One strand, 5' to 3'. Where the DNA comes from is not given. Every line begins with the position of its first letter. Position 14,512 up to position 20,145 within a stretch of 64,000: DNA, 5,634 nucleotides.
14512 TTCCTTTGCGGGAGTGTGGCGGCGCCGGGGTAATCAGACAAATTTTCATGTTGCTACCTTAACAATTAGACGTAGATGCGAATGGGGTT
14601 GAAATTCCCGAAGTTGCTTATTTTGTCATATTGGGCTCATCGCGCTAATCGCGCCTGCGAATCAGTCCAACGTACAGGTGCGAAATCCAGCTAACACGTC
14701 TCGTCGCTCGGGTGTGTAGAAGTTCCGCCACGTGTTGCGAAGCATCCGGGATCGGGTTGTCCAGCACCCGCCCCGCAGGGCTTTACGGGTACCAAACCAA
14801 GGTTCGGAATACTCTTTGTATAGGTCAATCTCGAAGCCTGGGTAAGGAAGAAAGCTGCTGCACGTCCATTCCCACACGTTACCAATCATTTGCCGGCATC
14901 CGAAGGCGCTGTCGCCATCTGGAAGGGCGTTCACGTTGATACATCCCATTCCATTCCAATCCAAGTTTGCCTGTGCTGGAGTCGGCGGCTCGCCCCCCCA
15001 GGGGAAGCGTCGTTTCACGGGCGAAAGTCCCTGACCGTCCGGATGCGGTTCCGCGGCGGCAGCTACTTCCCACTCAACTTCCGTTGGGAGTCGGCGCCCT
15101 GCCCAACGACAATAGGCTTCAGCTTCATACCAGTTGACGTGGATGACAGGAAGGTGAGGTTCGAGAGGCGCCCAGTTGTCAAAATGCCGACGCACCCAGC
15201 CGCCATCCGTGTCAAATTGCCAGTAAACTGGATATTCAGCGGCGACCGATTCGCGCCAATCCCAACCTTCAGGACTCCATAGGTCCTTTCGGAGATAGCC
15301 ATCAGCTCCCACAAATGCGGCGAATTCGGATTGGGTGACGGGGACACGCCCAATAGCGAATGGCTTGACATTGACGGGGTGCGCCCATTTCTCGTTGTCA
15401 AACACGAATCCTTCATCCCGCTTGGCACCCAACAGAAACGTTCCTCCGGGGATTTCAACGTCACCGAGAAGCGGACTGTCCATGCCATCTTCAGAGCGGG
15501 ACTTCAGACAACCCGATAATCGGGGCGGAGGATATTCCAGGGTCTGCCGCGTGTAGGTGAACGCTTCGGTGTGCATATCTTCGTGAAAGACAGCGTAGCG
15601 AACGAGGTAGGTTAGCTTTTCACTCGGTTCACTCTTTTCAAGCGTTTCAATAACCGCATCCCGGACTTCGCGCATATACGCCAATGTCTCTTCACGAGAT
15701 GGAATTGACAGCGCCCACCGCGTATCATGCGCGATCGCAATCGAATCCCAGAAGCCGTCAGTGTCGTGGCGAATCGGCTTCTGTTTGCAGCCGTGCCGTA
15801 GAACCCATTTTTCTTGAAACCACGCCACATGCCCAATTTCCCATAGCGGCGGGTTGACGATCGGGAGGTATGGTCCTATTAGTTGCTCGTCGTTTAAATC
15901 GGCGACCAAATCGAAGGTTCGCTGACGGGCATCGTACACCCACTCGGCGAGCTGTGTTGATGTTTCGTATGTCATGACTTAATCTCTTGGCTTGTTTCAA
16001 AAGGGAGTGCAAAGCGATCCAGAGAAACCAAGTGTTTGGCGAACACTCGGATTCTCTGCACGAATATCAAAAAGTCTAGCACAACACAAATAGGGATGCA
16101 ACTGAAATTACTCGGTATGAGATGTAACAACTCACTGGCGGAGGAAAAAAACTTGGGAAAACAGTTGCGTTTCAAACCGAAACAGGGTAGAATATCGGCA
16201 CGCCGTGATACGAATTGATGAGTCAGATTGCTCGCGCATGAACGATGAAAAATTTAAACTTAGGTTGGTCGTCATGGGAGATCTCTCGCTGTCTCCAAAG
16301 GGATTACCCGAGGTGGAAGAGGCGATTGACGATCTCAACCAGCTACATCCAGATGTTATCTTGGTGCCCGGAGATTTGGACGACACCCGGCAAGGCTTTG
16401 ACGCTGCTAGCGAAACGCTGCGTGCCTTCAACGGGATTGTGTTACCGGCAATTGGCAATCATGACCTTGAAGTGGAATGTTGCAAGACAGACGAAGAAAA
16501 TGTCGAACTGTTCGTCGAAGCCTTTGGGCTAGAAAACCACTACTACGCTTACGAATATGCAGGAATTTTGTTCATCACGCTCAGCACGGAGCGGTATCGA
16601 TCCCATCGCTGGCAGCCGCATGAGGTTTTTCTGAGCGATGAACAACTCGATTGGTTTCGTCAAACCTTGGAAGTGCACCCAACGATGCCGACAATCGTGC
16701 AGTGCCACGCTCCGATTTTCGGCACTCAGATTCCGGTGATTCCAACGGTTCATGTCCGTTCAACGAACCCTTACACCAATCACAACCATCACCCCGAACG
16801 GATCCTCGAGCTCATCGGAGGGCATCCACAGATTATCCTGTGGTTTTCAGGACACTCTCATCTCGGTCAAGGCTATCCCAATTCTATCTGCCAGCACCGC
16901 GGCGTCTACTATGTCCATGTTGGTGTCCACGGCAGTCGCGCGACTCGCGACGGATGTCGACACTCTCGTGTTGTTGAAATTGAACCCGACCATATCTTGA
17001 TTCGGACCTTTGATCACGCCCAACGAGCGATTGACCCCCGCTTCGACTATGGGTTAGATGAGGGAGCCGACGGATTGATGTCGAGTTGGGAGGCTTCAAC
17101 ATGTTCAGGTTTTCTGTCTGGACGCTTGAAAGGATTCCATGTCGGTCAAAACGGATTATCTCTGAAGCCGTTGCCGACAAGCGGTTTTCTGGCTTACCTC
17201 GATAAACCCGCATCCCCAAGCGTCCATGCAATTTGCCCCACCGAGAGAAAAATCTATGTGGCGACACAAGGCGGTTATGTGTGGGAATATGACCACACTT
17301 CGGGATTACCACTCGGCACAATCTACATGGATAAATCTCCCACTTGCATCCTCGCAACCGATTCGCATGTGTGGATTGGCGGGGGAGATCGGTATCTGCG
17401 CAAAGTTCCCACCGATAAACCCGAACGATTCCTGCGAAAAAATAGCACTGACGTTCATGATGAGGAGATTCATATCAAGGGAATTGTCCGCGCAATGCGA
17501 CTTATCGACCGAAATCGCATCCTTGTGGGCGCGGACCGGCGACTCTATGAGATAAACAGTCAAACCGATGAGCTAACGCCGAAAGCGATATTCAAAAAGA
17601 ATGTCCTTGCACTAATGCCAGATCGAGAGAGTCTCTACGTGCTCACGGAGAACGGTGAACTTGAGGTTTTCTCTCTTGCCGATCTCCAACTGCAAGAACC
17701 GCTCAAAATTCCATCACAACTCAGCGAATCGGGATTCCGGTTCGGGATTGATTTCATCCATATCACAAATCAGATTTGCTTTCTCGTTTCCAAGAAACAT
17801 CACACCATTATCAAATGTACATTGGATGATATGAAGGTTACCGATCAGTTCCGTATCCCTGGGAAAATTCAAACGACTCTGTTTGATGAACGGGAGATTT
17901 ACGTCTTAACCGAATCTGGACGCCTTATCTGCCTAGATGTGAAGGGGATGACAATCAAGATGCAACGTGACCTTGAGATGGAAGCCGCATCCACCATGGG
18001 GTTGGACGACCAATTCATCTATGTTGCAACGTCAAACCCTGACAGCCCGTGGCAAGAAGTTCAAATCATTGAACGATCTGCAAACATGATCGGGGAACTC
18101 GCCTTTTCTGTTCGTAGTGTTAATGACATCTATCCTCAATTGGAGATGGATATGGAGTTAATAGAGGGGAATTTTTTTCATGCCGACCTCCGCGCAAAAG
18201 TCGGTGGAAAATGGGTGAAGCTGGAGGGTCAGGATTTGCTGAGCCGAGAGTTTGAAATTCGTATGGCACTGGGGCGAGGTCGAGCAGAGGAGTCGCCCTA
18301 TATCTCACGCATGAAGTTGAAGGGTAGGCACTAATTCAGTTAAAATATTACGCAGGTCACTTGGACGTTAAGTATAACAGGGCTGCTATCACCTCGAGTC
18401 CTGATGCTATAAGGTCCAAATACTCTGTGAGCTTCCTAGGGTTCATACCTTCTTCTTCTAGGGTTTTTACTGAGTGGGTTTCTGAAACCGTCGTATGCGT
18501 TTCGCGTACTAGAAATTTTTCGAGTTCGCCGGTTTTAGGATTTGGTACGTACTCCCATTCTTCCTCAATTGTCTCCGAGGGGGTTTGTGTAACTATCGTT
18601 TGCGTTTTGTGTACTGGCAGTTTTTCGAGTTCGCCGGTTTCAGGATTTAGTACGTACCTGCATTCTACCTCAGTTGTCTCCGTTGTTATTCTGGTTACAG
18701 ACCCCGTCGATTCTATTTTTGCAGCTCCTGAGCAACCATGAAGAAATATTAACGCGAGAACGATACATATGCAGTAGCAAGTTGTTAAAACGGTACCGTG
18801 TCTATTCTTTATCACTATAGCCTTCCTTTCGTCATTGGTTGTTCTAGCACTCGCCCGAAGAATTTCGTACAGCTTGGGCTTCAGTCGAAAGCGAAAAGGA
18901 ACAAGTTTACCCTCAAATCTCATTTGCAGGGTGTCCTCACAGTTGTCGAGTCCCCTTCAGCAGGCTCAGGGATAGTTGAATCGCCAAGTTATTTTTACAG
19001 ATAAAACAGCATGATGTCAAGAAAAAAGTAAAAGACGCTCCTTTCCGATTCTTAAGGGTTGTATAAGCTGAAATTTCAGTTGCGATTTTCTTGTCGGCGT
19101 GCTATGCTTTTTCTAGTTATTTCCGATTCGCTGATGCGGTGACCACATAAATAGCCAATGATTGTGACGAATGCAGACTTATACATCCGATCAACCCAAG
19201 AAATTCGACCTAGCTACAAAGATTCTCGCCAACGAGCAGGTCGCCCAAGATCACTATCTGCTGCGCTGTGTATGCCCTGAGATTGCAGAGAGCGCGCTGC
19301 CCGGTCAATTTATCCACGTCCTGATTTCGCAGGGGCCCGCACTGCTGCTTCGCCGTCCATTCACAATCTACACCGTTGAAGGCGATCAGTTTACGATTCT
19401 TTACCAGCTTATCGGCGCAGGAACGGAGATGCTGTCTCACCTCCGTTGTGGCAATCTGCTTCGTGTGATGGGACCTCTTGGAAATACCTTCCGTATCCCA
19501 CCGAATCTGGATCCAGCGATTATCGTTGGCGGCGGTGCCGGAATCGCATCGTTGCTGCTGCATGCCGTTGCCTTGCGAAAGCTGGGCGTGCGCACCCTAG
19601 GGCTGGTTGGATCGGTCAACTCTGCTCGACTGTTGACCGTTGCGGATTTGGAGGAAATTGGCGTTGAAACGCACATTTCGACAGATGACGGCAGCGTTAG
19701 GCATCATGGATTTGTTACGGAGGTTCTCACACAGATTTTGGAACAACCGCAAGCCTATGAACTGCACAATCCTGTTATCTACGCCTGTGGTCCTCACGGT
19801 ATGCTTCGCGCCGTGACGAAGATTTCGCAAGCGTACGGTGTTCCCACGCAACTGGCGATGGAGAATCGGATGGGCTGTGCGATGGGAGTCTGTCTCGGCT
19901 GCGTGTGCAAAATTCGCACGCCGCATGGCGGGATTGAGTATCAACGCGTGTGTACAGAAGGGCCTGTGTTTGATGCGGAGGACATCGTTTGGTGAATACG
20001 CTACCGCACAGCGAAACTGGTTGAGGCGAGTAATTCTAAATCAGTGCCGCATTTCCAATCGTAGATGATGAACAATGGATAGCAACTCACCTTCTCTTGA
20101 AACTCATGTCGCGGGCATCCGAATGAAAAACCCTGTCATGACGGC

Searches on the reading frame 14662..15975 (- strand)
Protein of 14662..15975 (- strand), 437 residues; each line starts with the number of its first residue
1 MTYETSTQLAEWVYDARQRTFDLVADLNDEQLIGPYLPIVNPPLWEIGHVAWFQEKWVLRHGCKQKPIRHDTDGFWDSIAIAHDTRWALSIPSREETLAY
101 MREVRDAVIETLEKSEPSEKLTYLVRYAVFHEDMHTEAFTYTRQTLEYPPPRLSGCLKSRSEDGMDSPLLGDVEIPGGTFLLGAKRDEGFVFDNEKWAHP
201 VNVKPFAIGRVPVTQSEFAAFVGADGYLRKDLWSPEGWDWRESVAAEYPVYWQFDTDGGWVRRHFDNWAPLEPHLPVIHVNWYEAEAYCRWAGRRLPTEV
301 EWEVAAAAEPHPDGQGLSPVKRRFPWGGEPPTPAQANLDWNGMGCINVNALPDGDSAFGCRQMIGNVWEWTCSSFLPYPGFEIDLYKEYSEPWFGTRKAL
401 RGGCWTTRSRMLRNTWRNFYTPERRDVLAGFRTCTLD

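Call 86: search_protein_families(library=pfam, proteins=[window:14662-15975:-], max_evalue=0.00001)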
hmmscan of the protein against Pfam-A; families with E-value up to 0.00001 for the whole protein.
window:14662-15975:- (437 aa): 2 families
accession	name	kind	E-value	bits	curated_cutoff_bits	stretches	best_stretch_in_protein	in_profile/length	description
PF03781.23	FGE-sulfatase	-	1.9e-52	178.9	23.3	1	173-433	6-253/255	Sulfatase-modifying factor enzyme 1-like domain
PF12867.12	DinB_2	-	4.3e-13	50.3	24.8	1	15-136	4-125/128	DinB superfamily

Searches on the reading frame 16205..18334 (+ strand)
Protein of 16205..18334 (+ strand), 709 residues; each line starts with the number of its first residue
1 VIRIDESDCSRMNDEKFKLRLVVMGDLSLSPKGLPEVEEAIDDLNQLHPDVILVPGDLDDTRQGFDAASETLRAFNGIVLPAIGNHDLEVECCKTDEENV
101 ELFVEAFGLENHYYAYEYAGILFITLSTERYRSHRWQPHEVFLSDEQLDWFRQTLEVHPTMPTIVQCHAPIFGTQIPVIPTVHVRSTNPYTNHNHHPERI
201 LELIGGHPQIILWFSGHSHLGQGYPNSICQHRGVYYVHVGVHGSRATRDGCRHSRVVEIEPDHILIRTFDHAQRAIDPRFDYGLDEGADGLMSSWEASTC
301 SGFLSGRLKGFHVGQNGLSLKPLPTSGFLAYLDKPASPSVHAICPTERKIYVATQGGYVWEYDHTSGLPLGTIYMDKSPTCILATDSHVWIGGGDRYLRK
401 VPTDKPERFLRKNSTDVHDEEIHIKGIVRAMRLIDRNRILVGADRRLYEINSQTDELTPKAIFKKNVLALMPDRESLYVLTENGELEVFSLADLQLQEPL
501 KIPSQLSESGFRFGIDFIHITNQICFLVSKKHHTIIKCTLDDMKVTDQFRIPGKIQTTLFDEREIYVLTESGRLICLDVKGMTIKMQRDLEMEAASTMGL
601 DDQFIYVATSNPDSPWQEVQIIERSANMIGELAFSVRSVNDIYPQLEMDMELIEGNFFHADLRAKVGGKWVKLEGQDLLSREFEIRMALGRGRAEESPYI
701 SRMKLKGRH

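Call 86: search_protein_families(library=pfam, proteins=[window:16205-18334:+], max_evalue=0.00001)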
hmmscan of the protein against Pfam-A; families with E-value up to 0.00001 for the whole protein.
window:16205-18334:+ (709 aa): 1 family
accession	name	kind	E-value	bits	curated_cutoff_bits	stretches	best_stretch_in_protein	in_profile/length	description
PF00149.33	Metallophos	-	5.5e-11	43.7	21.5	1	19-219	1-189/191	Calcineurin-like phosphoesterase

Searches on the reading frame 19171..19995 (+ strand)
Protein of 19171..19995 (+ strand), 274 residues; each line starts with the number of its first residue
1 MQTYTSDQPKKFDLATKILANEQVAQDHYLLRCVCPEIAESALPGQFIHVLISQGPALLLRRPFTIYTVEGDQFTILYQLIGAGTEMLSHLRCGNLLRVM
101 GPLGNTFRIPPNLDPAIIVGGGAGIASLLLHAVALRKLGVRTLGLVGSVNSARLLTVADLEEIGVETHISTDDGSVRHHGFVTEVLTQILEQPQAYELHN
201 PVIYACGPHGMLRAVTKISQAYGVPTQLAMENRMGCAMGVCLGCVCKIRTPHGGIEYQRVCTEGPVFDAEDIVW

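Call 86: search_protein_families(library=pfam, proteins=[window:19171-19995:+], max_evalue=0.00001)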
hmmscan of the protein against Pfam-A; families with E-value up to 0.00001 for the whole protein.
window:19171-19995:+ (274 aa): 1 family
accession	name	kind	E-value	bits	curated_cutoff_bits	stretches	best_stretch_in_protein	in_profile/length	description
PF10418.14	DHODB_Fe-S_bind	-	7.3e-15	54.8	23.9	1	231-272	1-40/41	Iron-sulfur cluster binding domain of dihydroorotate dehydrogenase B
